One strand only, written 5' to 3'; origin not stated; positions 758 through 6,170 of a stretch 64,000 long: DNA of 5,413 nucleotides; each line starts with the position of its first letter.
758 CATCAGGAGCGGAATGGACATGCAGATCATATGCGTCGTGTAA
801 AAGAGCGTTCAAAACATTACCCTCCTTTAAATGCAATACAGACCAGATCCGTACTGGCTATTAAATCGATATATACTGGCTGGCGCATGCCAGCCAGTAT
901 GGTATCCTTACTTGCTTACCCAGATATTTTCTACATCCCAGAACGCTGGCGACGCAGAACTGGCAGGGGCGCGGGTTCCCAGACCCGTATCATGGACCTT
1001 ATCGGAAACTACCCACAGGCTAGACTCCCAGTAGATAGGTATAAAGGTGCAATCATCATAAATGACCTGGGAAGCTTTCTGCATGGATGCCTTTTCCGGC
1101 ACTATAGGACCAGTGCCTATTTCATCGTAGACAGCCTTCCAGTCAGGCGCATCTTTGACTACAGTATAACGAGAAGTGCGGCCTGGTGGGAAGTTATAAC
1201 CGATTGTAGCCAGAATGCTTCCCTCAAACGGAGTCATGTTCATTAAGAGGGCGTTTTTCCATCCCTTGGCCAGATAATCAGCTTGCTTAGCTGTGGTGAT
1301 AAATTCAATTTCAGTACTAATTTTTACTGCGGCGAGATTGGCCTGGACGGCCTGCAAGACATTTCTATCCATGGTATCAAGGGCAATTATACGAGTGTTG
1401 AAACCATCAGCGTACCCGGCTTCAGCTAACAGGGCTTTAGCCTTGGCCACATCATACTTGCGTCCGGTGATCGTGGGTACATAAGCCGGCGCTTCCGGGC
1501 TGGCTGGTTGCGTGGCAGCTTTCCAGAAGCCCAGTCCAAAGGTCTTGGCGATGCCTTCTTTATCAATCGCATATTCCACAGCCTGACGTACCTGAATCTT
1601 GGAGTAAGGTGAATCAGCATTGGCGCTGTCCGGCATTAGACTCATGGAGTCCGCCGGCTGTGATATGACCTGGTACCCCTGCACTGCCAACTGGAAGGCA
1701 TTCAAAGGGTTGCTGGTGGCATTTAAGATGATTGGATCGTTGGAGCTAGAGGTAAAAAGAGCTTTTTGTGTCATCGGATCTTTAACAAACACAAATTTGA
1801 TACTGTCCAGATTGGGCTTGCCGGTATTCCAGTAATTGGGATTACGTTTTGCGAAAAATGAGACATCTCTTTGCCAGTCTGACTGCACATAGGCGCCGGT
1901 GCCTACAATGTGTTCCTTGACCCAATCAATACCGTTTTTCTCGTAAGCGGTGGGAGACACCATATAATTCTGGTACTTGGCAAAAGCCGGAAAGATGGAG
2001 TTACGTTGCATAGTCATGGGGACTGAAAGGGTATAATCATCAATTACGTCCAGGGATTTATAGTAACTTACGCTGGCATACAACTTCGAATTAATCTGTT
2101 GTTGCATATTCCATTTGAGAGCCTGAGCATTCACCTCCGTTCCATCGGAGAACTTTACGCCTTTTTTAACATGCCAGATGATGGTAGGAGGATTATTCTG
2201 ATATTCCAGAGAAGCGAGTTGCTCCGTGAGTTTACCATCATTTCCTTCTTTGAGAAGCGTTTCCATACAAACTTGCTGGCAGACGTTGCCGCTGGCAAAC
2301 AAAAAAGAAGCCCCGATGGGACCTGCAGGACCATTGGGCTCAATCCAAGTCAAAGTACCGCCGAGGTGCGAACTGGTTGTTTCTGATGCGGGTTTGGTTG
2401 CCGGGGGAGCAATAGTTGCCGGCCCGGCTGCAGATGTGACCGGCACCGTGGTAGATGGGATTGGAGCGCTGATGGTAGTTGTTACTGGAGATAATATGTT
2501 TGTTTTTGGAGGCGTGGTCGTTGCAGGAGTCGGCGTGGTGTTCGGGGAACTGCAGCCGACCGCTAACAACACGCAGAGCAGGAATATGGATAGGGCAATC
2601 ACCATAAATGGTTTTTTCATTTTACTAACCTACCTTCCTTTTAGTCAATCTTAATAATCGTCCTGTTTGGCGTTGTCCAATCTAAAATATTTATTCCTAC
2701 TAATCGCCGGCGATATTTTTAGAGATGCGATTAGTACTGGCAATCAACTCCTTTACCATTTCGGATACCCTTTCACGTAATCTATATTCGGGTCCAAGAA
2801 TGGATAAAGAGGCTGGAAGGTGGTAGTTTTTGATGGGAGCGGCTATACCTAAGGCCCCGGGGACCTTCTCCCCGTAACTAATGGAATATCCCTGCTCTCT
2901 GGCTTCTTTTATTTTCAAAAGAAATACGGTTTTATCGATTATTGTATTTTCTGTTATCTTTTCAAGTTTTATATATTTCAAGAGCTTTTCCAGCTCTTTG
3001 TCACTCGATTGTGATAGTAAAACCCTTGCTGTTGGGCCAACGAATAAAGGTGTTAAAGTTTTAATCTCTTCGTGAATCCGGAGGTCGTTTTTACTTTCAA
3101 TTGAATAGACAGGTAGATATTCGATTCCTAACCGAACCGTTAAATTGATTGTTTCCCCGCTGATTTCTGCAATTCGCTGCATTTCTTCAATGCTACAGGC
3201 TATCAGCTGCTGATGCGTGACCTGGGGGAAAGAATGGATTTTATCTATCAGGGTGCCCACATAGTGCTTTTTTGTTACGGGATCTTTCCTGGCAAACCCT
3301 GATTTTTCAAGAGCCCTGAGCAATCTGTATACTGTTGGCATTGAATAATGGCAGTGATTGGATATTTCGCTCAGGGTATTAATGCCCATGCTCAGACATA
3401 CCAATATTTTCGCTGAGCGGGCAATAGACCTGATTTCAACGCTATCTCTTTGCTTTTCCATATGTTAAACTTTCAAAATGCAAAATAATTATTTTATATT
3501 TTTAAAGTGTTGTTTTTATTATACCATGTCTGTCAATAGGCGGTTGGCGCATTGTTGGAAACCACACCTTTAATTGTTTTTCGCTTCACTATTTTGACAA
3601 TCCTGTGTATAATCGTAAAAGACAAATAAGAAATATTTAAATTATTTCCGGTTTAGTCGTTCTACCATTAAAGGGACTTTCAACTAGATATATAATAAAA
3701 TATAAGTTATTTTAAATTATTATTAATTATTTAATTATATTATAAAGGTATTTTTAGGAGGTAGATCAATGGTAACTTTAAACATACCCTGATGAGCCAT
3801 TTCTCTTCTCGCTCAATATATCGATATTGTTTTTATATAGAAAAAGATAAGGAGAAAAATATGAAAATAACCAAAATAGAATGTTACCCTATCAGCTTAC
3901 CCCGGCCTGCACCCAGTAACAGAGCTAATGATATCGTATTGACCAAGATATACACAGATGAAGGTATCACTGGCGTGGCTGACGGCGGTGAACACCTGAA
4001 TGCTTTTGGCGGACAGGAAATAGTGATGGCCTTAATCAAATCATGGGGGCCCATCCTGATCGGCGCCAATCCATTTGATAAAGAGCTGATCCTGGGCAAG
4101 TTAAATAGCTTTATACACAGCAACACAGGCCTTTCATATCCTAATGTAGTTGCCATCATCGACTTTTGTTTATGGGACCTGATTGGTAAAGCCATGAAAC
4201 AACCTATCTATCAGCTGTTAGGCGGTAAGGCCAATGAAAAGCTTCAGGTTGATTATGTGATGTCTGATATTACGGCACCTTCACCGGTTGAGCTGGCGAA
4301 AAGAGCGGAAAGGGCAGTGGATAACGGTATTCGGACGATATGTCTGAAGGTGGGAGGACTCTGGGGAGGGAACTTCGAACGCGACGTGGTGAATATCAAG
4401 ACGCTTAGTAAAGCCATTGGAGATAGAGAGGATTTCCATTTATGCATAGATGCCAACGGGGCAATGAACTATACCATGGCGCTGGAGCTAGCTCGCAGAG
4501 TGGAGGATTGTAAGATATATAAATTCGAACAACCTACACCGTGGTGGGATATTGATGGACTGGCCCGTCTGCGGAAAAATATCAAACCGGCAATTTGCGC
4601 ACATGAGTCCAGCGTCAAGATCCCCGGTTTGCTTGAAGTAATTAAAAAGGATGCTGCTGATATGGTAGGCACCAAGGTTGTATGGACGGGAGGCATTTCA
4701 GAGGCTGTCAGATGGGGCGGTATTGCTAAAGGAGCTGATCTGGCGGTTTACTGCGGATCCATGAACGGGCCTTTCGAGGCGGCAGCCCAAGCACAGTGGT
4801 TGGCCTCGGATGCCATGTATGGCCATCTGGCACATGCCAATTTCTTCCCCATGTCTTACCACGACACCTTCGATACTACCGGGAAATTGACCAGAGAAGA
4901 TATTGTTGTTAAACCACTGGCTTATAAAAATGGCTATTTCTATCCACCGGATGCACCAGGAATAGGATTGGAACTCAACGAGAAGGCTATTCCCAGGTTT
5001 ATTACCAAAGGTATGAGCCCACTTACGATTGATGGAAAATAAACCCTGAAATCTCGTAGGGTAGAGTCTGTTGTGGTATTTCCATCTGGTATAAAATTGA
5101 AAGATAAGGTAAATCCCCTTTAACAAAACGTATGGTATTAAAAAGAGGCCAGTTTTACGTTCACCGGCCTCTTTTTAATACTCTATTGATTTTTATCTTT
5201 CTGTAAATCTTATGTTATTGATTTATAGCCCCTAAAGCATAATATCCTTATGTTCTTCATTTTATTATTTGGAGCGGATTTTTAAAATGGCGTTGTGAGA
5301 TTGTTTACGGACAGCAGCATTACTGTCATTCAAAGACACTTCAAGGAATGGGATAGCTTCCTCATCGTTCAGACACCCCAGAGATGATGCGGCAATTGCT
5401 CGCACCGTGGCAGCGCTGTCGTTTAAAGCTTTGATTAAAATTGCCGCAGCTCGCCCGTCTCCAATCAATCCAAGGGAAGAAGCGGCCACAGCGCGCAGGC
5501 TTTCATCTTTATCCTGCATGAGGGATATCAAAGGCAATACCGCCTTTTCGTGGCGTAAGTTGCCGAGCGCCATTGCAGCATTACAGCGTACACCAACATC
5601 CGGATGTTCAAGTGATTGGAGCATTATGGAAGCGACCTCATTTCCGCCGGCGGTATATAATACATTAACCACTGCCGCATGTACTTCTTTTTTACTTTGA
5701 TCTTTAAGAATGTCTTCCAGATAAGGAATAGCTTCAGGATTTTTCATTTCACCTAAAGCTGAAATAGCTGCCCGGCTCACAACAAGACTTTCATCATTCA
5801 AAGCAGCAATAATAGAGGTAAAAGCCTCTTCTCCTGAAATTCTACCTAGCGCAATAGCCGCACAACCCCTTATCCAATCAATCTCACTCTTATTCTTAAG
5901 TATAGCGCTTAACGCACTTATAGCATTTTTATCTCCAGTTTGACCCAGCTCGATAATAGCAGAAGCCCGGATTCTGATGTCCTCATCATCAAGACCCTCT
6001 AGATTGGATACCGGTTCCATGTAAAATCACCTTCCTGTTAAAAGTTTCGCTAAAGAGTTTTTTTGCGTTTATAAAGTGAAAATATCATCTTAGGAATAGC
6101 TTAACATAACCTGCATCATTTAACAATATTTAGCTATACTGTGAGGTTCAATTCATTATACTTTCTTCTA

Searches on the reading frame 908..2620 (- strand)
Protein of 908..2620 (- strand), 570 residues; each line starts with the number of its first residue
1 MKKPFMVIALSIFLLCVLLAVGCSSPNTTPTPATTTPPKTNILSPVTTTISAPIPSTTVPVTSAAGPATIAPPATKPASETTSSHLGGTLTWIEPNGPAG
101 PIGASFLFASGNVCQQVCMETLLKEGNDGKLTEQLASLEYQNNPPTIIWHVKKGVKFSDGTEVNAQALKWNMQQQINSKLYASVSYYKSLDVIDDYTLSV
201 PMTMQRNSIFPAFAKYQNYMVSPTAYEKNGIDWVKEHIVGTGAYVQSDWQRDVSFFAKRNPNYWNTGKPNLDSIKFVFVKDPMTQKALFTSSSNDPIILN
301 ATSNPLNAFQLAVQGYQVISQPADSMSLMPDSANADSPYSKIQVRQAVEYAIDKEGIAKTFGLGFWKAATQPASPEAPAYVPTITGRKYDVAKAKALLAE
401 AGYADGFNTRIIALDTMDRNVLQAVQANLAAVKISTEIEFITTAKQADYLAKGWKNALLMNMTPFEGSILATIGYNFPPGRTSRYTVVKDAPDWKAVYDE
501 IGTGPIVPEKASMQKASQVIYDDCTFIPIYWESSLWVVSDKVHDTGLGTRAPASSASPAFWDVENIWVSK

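Call 44: search_protein_families(library=pfam, proteins=[window:908-2620:-], max_evalue=0.01)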
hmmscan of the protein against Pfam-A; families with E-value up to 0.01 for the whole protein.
window:908-2620:- (570 aa): 1 family
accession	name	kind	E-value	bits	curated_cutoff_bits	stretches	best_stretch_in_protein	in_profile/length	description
PF00496.27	SBP_bac_5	-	6.5e-53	180.6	32.4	1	135-455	6-339/368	Bacterial extracellular solute-binding proteins, family 5 Middle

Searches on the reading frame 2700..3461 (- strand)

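Call 44: search_protein_families(library=pfam, proteins=[window:2700-3461:-], max_evalue=0.01)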
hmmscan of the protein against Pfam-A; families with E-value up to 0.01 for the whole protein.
window:2700-3461:- (253 aa): 10 families
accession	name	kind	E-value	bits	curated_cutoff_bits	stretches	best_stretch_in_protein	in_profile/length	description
PF01614.24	IclR_C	-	4.3e-28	98.5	24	1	81-248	4-174/174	Bacterial transcriptional regulator IclR C-terminal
PF09339.16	HTH_IclR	-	3.2e-08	33.7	22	1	12-61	1-52/52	IclR helix-turn-helix domain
PF01978.25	TrmB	-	3e-05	24.2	25.6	1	23-68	18-63/68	Sugar-specific transcriptional regulator TrmB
PF01022.26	HTH_5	-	0.00015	22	22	1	18-59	6-47/47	Bacterial regulatory protein, arsR family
PF01418.23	HTH_6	-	0.00093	19.6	28.3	0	29-57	36-64/77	Helix-turn-helix domain, rpiR family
PF25213.1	HVO_A0261_N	-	0.0036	17.6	35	1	13-64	10-58/86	HVO_A0261 N-terminal domain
PF12840.13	HTH_20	-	0.0039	17.6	27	0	29-58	20-49/51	Helix-turn-helix domain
PF01047.28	MarR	-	0.0057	17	24.6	0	28-58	18-48/59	MarR family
PF13518.12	HTH_28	-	0.0081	16.7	25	0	18-60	4-45/52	Helix-turn-helix domain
PF01255.24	Prenyltransf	-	0.0096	15.9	27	0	102-149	28-71/219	Putative undecaprenyl diphosphate synthase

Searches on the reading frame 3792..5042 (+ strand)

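Call 44: search_protein_families(library=pfam, proteins=[window:3792-5042:+], max_evalue=0.01)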
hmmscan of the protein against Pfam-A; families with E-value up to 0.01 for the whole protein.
window:3792-5042:+ (416 aa): 2 families
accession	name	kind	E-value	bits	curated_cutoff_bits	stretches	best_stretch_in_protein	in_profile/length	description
PF13378.12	MR_MLE_C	-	8.6e-43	147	29.4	1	167-398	1-218/219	Enolase C-terminal domain-like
PF02746.21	MR_MLE_N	-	5.8e-09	36.6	22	1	45-144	25-117/117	Mandelate racemase / muconate lactonizing enzyme, N-terminal domain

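Call 108: search_protein_families(library=ncbifam, proteins=[window:3792-5042:+], max_evalue=1e-10)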
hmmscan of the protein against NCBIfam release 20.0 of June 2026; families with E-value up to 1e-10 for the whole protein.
window:3792-5042:+ (416 aa): 12 families
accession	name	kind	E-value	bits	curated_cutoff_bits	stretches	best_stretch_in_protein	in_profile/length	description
TIGR02534.1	mucon_cyclo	subfamily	3.3e-36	125.1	334.95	1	44-403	25-365/368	muconate/chloromuconate family cycloisomerase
NF040866.1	AraD_Arch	equivalog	3.1e-34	118.6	650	1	44-403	30-369/372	arabinonate dehydratase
NF040790.2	glucon_galact_dh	equivalog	1.4e-30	106.4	750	1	24-410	1-376/390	bifunctional D-gluconate/D-galactonate dehydratase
NF010624.0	PRK14017.1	equivalog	1.1e-28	100.5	311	1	24-404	1-361/382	galactonate dehydratase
NF043002.1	HProlDhtase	equivalog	3.7e-25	88.6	500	1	24-319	1-289/366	cis-3-hydroxy-L-proline dehydratase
NF047820.1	TalGalacDh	equivalog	3.8e-24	85.3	500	1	47-318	37-300/371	L-talarate/galactarate dehydratase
NF043051.1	ManoateDhtManD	equivalog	1.7e-23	83.1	550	1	46-187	15-150/403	D-mannonate dehydratase ManD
NF041118.1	A_G_epim_Thtga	equivalog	2.1e-23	83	500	1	52-325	35-293/341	L-Ala-D/L-Glu epimerase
NF011654.0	PRK15072.1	subfamily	4.3e-22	78.5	430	1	47-186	16-149/404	D-galactonate dehydratase family protein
NF042940.1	racemase_DgcA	equivalog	3.1e-16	59.5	400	1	123-344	88-291/323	N-acetyl-D-Glu racemase DgcA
NF011968.0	PRK15440.1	equivalog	1.4e-14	53.8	393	1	118-317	124-314/395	L-rhamnonate dehydratase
TIGR01928.1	menC_lowGC_arch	equivalog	5.8e-14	51.9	200.65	1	121-325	93-284/325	o-succinylbenzoate synthase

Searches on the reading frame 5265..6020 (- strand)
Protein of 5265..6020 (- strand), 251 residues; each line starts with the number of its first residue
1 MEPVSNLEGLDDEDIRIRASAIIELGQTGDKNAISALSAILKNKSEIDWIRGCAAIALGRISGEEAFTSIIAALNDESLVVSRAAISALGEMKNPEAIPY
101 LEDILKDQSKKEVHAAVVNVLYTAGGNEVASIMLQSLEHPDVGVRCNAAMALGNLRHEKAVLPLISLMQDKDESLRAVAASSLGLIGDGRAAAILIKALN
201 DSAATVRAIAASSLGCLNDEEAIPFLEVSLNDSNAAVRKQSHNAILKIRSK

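Call 44: search_protein_families(library=pfam, proteins=[window:5265-6020:-], max_evalue=0.01)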
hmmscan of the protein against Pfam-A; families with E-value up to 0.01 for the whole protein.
window:5265-6020:- (251 aa): 11 families
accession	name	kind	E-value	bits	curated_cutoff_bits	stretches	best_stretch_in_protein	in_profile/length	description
PF13646.12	HEAT_2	-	6.4e-55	183.9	27.7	5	133-215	4-88/88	HEAT repeats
PF03130.22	HEAT_PBS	-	3.6e-28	95.2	20.9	3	144-170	1-27/27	PBS lyase HEAT-like repeat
PF02985.28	HEAT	-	7.4e-23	78.9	23.5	0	132-155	4-27/31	HEAT repeat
PF13513.12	HEAT_EZ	-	9e-15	55.2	27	0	221-240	28-47/55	HEAT-like repeat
PF11838.14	ERAP1_C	-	7e-07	29.4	38.2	1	11-124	123-246/318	ERAP1-like C-terminal domain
PF12717.13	Cnd1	-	1.1e-06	29.3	26.4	0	144-218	2-86/162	non-SMC mitotic condensation complex subunit 1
PF00514.29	Arm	-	4.2e-06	27.1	20.6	0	157-184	10-37/41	Armadillo/beta-catenin-like repeat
PF01347.28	Vitellogenin_N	-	2e-05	23.8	24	0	82-176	479-580/590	Lipoprotein amino terminal region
PF01602.26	Adaptin_N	-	0.001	18.1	37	0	67-122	153-216/524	Adaptin N terminal region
PF21581.3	SCD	-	0.0014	19.3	27.5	0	224-248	33-57/75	Stromalin conservative domain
PF14668.11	RICTOR_V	-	0.0027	18.3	27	0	32-74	27-68/71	Rapamycin-insensitive companion of mTOR, domain 5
